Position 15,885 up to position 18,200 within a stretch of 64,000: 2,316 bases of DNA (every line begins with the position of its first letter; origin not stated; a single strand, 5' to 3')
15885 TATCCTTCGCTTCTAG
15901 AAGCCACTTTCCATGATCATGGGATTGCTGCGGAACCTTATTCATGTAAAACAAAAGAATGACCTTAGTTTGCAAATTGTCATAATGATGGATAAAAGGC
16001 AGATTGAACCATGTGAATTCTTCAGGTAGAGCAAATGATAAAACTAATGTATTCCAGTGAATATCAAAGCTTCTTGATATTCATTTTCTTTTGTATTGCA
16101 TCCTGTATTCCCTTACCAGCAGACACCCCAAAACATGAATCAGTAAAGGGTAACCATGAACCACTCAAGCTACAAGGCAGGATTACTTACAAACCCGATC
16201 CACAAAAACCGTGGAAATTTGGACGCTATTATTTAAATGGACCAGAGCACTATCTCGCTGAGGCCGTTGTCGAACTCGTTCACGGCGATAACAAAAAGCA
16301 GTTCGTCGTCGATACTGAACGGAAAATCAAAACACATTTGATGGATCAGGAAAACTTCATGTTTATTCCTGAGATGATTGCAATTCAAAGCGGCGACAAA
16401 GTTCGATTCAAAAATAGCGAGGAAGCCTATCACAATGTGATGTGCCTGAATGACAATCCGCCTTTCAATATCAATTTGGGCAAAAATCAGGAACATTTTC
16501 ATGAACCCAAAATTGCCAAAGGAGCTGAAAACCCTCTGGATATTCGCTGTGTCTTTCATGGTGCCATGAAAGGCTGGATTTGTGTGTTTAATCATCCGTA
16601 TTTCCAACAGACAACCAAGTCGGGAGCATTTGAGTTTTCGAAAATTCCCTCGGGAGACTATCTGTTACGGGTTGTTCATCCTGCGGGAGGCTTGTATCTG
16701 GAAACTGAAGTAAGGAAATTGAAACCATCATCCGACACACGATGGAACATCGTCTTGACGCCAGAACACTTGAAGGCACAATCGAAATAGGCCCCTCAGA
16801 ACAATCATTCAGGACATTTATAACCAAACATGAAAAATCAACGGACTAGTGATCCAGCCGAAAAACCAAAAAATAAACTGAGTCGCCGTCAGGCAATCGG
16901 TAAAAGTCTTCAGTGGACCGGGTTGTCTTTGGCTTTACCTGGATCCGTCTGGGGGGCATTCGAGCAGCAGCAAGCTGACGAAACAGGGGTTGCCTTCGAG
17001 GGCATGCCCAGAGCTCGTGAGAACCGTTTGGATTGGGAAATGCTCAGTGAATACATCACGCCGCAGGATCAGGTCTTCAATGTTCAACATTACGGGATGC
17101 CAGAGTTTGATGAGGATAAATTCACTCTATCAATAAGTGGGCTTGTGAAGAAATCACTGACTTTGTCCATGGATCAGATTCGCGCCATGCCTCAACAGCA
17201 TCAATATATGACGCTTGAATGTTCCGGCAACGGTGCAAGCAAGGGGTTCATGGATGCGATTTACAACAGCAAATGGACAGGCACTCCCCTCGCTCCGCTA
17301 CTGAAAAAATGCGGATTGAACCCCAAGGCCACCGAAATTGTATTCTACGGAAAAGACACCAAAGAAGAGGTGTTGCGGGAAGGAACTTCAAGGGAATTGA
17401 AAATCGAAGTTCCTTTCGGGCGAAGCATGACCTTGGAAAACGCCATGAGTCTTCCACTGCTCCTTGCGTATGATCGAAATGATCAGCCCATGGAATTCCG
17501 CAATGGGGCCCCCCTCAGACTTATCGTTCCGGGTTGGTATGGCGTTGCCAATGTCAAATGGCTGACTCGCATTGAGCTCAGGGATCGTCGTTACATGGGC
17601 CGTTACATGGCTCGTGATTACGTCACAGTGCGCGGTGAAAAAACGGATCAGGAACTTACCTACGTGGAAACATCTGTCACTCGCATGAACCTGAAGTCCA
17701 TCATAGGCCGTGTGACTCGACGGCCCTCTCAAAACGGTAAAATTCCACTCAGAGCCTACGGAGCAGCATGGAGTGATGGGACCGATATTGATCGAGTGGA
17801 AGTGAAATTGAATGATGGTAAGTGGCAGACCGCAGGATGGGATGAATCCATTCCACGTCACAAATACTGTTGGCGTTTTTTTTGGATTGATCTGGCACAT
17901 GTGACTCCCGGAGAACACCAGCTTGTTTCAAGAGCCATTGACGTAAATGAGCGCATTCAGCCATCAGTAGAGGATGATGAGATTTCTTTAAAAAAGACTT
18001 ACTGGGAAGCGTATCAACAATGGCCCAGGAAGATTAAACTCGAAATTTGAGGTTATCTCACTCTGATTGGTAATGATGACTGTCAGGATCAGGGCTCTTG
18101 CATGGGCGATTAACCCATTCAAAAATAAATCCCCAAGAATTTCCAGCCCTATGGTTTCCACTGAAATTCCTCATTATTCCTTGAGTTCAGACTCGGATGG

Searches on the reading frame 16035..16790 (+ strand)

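Call 82: search_protein_families(library=pfam, proteins=[window:16035-16790:+], max_evalue=0.001)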
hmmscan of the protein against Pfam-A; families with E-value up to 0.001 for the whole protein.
window:16035-16790:+ (251 aa): 1 family
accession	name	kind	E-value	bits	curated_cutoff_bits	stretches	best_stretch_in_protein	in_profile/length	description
PF00127.26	Copper-bind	-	6.3e-05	23.8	21.2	1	103-168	7-72/99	Copper binding proteins, plastocyanin/azurin family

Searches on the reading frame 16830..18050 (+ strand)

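Call 82: search_protein_families(library=pfam, proteins=[window:16830-18050:+], max_evalue=0.001)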
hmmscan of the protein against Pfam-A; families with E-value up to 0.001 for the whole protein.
window:16830-18050:+ (406 aa): 2 families
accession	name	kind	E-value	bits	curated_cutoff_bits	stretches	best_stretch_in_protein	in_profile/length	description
PF00174.25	Oxidored_molyb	-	1.1e-43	149.1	24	1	87-257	1-167/169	Oxidoreductase molybdopterin binding domain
PF03404.22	Mo-co_dimer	-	2e-07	31.6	22.7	1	283-379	4-116/138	Mo-co oxidoreductase dimerisation domain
